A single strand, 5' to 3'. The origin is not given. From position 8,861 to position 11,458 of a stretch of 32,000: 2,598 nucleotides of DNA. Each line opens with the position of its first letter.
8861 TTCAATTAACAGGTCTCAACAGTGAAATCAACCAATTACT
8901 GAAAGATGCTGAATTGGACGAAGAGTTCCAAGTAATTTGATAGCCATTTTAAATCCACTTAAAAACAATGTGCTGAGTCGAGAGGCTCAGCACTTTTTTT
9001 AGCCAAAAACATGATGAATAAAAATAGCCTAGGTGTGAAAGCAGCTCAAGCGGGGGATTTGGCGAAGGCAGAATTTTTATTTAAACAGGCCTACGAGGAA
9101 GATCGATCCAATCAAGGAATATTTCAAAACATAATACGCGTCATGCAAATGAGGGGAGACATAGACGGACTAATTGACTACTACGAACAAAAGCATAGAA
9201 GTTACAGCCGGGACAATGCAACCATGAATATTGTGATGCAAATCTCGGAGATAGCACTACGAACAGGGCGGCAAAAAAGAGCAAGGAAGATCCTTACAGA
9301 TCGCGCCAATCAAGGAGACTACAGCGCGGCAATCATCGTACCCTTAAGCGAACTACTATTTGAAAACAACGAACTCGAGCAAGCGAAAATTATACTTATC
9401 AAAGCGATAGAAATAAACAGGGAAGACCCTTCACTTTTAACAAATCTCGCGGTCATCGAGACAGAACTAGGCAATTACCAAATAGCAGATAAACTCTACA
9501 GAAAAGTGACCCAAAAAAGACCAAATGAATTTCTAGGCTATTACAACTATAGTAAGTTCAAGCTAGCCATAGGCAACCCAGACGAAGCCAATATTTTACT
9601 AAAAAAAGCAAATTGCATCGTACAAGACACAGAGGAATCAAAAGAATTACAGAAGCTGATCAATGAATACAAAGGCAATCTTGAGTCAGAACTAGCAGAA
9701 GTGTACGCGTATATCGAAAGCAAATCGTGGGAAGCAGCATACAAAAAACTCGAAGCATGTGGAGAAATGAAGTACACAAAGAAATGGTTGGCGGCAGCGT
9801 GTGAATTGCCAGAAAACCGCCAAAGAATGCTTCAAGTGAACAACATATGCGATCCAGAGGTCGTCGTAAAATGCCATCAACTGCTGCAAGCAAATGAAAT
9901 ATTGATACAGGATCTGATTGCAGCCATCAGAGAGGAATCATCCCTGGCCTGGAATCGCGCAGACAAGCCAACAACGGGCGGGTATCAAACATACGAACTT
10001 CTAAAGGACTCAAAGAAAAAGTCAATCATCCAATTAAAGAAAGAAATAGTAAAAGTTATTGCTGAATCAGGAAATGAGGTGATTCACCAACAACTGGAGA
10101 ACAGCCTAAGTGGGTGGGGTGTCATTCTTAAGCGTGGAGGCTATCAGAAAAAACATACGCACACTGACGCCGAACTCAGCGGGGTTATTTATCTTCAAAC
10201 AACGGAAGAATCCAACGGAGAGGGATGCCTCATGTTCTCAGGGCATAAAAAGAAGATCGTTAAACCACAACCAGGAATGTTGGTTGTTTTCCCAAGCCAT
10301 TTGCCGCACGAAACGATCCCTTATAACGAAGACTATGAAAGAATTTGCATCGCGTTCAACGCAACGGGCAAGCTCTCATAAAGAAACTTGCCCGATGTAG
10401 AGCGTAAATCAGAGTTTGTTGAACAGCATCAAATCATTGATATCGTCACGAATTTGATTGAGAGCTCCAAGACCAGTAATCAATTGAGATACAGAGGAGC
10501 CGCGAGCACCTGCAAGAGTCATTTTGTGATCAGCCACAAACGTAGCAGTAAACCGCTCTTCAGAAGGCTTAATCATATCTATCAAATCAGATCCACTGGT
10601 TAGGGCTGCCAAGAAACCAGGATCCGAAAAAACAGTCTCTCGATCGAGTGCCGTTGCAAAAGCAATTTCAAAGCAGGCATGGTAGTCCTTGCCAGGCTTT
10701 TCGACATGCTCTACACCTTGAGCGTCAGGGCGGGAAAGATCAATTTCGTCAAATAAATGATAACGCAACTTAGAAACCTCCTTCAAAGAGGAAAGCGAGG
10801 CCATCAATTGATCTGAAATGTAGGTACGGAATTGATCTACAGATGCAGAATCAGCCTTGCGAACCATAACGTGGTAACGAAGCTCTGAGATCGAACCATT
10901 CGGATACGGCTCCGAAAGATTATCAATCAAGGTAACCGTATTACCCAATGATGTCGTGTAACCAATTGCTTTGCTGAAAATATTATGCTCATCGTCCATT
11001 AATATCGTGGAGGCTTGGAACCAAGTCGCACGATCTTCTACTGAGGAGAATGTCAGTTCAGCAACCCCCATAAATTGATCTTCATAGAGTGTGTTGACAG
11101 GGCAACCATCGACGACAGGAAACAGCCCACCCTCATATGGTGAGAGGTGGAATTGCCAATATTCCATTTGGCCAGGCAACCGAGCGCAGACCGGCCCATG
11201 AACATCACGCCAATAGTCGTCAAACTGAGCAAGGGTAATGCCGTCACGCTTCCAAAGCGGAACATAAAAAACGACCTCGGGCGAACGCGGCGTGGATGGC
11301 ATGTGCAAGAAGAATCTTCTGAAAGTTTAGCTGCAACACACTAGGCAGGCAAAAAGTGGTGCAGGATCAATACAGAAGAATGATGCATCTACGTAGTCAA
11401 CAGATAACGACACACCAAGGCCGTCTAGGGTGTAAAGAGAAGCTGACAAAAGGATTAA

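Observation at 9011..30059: Candidate uncharacterised neighbourhood: extracellular oxidation plus small-enzyme clean-up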

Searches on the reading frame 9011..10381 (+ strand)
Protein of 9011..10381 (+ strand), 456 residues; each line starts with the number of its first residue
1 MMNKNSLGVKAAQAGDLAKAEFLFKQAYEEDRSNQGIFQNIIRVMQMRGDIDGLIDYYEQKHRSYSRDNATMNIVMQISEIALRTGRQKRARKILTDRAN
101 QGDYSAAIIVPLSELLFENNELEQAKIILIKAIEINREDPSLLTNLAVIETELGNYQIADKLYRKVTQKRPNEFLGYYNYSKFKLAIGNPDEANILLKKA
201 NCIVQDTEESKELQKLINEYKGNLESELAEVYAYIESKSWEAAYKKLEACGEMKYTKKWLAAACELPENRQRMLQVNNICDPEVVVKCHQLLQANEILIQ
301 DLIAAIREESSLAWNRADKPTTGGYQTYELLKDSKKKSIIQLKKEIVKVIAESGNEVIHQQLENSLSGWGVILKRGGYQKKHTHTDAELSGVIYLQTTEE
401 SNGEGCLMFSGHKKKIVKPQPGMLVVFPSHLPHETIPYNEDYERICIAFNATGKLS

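Call 5: search_protein_families(library=pfam, proteins=[window:9011-10381:+], max_evalue=0.01)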
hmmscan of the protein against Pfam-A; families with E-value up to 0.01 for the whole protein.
window:9011-10381:+ (456 aa): 14 families
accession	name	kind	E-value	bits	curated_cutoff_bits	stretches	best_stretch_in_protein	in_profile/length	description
PF13759.12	2OG-FeII_Oxy_5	-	1.3e-18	67.7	27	1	369-450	3-101/101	Putative 2OG-Fe(II) oxygenase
PF14559.12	TPR_19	-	7.5e-13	49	25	0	12-52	2-42/68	Tetratricopeptide repeat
PF13428.12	TPR_14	-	8.9e-08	32.5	23.5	0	142-181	3-42/44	Tetratricopeptide repeat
PF13181.12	TPR_8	-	1e-07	32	25.7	0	112-138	7-33/34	Tetratricopeptide repeat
PF13431.12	TPR_17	-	3.4e-07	30.4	24.4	0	131-159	4-32/34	Tetratricopeptide repeat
PF13640.12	2OG-FeII_Oxy_3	-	2.2e-06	28.9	27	1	383-450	24-96/98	2OG-Fe(II) oxygenase superfamily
PF13424.12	TPR_12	-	7.5e-06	26.5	30.1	0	112-166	9-71/77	Tetratricopeptide repeat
PF07719.23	TPR_2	-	8.3e-06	26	27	0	142-172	3-33/34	Tetratricopeptide repeat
PF00515.34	TPR_1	-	4.4e-05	23.5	27.8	0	142-172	3-33/34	Tetratricopeptide repeat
PF13374.12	TPR_10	-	0.00023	21.5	27.5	0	142-167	4-29/42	Tetratricopeptide repeat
PF09295.16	ChAPs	-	0.00058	19.4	20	1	74-224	171-315/395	ChAPs (Chs5p-Arf1p-binding proteins)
PF23241.1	HAT_PRP39_C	-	0.0018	18.8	33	0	118-179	70-132/139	PRP39 C-terminal HAT repeat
PF25064.1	ARM_TT21_5th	-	0.0063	17.3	27.8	0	15-69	15-69/117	TT21 fifth ARM repeats domain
PF17874.7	TPR_MalT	-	0.0078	16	45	0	105-138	121-154/336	MalT-like TPR region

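Call 21: search_protein_families(library=ncbifam, proteins=[window:9011-10381:+], max_evalue=0.01)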
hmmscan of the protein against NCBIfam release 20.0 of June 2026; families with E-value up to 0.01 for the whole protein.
window:9011-10381:+ (456 aa): 16 families
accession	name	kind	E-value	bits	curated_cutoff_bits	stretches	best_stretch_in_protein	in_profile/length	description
TIGR02466.1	TIGR02466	subfamily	1.9e-15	57.2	62.5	2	301-401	26-131/201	TIGR02466 family protein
TIGR02917.1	PEP_TPR_lipo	equivalog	2e-14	52.5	312.2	1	5-230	367-587/899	XrtA/PEP-CTERM system TPR-repeat protein PrsT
TIGR02521.1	type_IV_pilW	equivalog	8.1e-10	38.6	154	2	116-200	41-125/234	type IV pilus biogenesis/stability protein PilW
NF033920.0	C39_PA2778_fam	equivalog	5.9e-08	32.4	150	0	146-201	196-251/255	PA2778 family cysteine peptidase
NF033758.1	gliding_GltE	equivalog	2.2e-06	26.9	225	1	6-194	91-276/411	adventurous gliding motility TPR repeat lipoprotein GltE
NF040959.1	MamA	equivalog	3.6e-06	26.6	200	1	30-175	32-174/204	magnetosome protein MamA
TIGR02552.1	LcrH_SycD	equivalog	2.4e-05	24.1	104.8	1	143-222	55-134/136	SycD/LcrH family type III secretion system chaperone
NF009037.0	PRK12370.1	equivalog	0.00079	17.9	589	1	119-199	317-397/553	HilA/EilA family virulence transcriptional regulator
NF052415.1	T3SS_chap_SctY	equivalog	0.00083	19.9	70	0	112-197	12-100/106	type III secretion apparatus assembly chaperone SctY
NF040561.1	PrimPol_Msp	equivalog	0.0013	17.4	200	1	117-204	2-86/515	CRISPR-associated primase-polymerase type A1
TIGR03939.1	PGA_TPR_OMP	equivalog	0.0014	16.9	366.65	1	9-207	27-221/800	poly-beta-1,6 N-acetyl-D-glucosamine export porin PgaA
NF008756.0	PRK11788.1-4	equivalog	0.0015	17.7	474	1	62-191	204-332/389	lipopolysaccharide assembly protein LapB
NF008017.0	PRK10747.1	equivalog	0.0017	17.3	608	1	45-174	239-362/398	protoheme IX biogenesis protein HemY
NF008757.0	PRK11788.1-5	equivalog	0.0028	16.9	363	0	7-103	113-210/388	lipopolysaccharide assembly protein LapB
NF052400.1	M48_BAM_BepA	equivalog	0.0032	16.3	570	1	82-207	317-440/483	beta-barrel assembly-enhancing protease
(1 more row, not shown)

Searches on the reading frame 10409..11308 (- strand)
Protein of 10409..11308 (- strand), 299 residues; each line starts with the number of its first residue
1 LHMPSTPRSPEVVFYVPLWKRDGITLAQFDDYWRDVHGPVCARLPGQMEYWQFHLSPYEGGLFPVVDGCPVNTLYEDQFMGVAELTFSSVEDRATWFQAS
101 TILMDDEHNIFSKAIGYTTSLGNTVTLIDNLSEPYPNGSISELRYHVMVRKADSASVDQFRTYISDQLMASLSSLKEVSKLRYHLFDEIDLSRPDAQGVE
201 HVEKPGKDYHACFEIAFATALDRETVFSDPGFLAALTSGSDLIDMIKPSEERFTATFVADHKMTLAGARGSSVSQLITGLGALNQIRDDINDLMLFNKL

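Call 5: search_protein_families(library=pfam, proteins=[window:10409-11308:-], max_evalue=0.01)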
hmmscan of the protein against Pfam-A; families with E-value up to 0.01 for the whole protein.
window:10409-11308:- (299 aa): 1 family
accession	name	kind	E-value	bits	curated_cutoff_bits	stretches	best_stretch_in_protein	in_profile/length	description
PF07110.17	EthD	-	3.4e-14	54.2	22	2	22-111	2-93/96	EthD domain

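Call 21: search_protein_families(library=ncbifam, proteins=[window:10409-11308:-], max_evalue=0.01)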
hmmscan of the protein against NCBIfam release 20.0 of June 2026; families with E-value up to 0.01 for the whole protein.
window:10409-11308:- (299 aa): 1 family
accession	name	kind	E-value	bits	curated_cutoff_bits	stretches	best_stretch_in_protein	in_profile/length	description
TIGR02118.1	TIGR02118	subfamily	6.5e-05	23.5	30.5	1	23-55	11-43/103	EthD family reductase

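Call 23: search_solved_structures(query=window:10409-11308:-, max_evalue=0.1)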
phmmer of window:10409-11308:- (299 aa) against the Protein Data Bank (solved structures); distinct sequences matched with E-value up to 0.1: 0.
